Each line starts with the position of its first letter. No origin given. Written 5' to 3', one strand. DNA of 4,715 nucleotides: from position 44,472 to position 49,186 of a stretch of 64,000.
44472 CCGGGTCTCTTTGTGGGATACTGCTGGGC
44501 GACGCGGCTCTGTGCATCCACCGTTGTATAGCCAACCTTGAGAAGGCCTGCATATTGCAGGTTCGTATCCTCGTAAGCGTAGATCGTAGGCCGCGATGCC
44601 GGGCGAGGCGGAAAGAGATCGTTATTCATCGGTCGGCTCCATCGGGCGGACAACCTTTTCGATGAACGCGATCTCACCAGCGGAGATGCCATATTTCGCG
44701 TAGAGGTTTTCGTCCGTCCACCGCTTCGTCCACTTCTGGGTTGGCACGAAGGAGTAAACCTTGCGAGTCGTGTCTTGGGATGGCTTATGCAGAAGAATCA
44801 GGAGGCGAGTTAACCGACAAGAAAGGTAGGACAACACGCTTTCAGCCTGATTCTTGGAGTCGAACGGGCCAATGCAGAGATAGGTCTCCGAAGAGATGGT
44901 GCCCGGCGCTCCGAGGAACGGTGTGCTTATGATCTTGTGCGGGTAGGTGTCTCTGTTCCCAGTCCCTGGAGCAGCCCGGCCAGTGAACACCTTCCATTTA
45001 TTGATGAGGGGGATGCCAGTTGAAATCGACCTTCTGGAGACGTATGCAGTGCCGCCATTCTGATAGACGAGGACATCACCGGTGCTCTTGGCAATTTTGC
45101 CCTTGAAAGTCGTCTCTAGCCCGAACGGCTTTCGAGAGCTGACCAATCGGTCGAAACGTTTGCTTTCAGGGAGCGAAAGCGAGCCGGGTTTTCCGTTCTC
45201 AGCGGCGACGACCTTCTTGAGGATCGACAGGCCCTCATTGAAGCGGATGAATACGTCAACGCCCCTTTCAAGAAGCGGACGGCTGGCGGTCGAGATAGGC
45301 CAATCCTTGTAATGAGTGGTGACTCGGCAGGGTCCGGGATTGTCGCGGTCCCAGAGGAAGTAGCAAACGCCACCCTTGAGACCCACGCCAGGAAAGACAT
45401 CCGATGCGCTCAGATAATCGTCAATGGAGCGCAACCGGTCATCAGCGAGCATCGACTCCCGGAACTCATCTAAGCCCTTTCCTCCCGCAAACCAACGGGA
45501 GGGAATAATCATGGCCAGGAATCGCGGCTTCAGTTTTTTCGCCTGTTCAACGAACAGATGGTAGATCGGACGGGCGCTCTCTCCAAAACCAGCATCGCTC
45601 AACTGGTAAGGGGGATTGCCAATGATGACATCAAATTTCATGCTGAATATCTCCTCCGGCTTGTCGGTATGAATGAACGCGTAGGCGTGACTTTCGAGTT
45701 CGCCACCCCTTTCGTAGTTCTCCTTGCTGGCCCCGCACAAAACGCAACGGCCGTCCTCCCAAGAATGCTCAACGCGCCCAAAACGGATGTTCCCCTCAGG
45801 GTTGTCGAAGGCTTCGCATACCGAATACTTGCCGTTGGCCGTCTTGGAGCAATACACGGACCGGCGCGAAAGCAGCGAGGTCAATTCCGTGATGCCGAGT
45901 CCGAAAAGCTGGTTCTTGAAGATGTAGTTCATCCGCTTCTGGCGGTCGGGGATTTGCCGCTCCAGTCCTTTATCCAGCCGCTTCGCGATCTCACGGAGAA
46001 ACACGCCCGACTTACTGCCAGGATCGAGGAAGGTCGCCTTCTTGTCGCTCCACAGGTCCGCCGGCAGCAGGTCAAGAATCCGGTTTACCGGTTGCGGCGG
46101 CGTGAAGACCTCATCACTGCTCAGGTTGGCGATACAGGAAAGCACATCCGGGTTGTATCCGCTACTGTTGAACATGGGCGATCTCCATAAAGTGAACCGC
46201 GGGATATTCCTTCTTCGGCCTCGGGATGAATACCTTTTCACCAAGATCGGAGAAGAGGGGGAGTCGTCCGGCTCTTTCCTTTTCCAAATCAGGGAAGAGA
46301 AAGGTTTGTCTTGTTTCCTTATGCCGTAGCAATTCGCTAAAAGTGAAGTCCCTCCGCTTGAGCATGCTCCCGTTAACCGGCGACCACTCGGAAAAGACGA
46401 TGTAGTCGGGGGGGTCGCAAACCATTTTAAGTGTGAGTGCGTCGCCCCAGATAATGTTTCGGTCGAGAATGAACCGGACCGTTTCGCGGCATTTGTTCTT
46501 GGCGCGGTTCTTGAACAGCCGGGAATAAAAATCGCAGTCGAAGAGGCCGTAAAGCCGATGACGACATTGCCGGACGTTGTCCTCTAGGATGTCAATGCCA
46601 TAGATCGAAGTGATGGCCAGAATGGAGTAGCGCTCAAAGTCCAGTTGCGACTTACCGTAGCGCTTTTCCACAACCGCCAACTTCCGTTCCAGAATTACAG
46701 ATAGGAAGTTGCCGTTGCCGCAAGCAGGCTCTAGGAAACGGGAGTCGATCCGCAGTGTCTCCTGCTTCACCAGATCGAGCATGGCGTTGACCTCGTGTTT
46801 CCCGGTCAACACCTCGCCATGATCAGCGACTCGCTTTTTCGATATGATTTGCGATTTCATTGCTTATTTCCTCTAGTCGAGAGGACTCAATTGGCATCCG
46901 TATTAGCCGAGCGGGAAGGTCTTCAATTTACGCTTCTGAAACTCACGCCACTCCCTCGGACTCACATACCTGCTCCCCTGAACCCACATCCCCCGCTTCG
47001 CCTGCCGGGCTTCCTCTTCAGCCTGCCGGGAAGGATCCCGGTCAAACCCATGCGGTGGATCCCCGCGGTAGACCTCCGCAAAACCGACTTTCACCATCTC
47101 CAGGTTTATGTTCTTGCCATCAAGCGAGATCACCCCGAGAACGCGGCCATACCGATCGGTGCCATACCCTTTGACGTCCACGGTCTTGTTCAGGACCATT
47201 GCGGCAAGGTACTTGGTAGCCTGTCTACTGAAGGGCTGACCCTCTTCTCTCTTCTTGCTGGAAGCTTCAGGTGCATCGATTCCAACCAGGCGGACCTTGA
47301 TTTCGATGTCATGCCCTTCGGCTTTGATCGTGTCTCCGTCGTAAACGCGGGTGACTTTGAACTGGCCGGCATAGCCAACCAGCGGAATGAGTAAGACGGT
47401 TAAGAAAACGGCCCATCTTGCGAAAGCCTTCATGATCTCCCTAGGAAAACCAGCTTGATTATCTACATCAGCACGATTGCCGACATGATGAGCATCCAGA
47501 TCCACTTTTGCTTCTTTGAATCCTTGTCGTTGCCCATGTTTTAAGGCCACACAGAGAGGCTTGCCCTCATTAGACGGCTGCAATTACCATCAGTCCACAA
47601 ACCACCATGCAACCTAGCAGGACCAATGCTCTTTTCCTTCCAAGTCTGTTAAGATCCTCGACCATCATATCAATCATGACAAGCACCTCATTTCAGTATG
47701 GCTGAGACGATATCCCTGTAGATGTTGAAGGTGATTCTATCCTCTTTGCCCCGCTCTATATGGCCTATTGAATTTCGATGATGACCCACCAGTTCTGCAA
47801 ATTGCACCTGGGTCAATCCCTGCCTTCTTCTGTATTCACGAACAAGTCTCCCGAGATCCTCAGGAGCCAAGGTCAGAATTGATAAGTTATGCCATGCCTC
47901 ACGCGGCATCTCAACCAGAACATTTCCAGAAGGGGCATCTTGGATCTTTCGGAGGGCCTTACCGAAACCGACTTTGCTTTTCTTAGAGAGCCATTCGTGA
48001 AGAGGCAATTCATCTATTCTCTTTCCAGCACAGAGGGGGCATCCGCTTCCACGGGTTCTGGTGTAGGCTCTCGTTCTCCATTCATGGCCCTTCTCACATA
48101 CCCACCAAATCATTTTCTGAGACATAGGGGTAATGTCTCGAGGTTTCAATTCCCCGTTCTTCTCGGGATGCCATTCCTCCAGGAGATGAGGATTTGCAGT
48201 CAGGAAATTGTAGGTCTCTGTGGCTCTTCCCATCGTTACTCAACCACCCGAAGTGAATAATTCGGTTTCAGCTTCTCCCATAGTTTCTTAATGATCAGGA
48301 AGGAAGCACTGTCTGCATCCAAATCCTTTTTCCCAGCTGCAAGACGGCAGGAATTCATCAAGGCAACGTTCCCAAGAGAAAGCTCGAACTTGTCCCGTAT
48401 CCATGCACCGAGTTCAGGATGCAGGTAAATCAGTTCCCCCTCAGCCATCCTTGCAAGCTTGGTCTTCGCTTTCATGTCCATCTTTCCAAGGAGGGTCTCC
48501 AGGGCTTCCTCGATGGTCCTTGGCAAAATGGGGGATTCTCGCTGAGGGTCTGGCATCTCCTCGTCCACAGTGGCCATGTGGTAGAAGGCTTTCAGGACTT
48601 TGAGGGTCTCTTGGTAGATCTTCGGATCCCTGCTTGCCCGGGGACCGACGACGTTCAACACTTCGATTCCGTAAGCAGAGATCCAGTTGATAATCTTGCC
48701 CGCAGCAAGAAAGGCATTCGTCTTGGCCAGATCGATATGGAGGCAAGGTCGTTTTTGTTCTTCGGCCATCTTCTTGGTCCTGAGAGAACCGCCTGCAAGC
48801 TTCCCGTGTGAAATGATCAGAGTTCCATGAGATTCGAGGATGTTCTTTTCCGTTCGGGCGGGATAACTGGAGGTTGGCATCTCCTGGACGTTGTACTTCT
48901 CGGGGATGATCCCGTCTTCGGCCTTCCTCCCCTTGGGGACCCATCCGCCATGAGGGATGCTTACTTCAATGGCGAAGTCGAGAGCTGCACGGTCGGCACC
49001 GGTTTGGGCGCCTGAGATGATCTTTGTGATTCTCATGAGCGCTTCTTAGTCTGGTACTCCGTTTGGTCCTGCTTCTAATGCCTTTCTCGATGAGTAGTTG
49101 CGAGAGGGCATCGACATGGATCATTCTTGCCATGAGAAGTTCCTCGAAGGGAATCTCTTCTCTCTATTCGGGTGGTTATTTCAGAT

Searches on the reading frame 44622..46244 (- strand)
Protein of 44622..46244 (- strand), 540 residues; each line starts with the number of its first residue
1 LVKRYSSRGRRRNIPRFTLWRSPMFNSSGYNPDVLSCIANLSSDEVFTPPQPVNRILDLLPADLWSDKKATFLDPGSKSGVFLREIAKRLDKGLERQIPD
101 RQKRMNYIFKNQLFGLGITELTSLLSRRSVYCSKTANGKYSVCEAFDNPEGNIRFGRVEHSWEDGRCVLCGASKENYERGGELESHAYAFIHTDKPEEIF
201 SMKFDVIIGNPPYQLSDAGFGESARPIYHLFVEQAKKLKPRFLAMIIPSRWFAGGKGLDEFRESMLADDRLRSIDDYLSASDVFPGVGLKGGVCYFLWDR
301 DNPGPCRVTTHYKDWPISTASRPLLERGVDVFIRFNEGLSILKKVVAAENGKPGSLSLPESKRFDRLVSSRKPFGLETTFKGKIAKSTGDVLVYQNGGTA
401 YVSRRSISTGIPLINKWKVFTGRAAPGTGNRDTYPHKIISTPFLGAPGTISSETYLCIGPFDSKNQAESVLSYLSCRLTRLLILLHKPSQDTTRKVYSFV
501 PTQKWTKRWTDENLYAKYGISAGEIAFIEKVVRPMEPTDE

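Call 41: search_protein_families(library=pfam, proteins=[window:44622-46244:-], max_evalue=0.001)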
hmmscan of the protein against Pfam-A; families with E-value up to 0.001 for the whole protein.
window:44622-46244:- (540 aa): 1 family
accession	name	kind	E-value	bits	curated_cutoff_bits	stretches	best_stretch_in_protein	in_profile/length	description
PF07669.17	Eco57I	-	7.4e-37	127.5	25.3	1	111-284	1-171/171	Eco57I restriction-modification methylase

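Call 70: search_protein_families(library=ncbifam, proteins=[window:44622-46244:-], max_evalue=0.001)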
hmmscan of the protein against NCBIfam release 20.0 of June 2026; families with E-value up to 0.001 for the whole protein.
window:44622-46244:- (540 aa): 0 families

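Call 78: search_protein_families(library=padloc, proteins=[window:44622-46244:-], max_evalue=0.001)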
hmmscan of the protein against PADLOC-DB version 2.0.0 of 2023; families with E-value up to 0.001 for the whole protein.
window:44622-46244:- (540 aa): 4 families
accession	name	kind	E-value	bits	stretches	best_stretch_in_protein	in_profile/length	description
PDLC03375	MTase_II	-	3.5e-53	179.2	1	202-524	9-337/348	Type II methyltransferase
PDLC03626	REase_MTase_IIG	-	1.6e-44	150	1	201-526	1009-1350/1359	Type IIG restriction enzyme-methyltransferase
PDLC03338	MTase_II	-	5.6e-07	26.6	1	46-131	132-214/604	Type II methyltransferase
PDLC04134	mad2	-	0.00065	16.6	0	203-264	357-412/492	mads_2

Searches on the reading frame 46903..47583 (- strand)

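Call 41: search_protein_families(library=pfam, proteins=[window:46903-47583:-], max_evalue=0.001)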
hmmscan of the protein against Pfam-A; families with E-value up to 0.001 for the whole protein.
window:46903-47583:- (226 aa): 1 family
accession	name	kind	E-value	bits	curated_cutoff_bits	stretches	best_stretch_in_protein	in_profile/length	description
PF00565.23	SNase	-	5.5e-27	94.8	21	1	96-201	1-106/107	Staphylococcal nuclease homologue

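Call 78: search_protein_families(library=padloc, proteins=[window:46903-47583:-], max_evalue=0.001)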
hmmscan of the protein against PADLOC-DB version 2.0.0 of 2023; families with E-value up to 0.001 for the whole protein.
window:46903-47583:- (226 aa): 1 family
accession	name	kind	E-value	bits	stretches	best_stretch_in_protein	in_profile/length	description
PDLC01096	C3a212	-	1.1e-14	52.4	1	76-203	49-179/279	SNc+LTD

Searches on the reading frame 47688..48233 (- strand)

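Call 78: search_protein_families(library=padloc, proteins=[window:47688-48233:-], max_evalue=0.001)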
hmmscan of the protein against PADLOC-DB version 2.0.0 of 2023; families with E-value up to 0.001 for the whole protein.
window:47688-48233:- (181 aa): 5 families
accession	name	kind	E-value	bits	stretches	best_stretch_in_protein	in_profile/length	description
PDLC03671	Control_protein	-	5e-06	24.7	1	127-169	15-56/84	control protein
PDLC03665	Control_protein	-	1e-05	23.7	1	128-165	10-48/77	control protein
PDLC03666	Control_protein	-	3e-05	22.4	1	125-173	5-53/77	control protein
PDLC02926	HTH_VI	-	6.8e-05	21.1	1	127-165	2-40/92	-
PDLC03664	Control_protein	-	8.8e-05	20.9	1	127-172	14-59/74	control protein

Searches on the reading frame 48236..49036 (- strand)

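Call 41: search_protein_families(library=pfam, proteins=[window:48236-49036:-], max_evalue=0.001)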
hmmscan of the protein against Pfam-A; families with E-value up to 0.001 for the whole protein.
window:48236-49036:- (266 aa): 2 families
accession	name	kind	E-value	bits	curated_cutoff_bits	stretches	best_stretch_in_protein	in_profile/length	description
PF12694.12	cpYpsA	-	4.4e-56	189.1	26.2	1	6-151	1-144/145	Circularly permutated YpsA SLOG family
PF20594.3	DUF6794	-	9e-11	42.1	27.1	1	172-256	2-83/83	Domain of unknown function (DUF6794)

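Call 70: search_protein_families(library=ncbifam, proteins=[window:48236-49036:-], max_evalue=0.001)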
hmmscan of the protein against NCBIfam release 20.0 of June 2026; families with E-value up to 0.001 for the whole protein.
window:48236-49036:- (266 aa): 0 families

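Call 78: search_protein_families(library=padloc, proteins=[window:48236-49036:-], max_evalue=0.001)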
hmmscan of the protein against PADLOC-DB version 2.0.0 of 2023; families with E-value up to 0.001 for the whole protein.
window:48236-49036:- (266 aa): 0 families
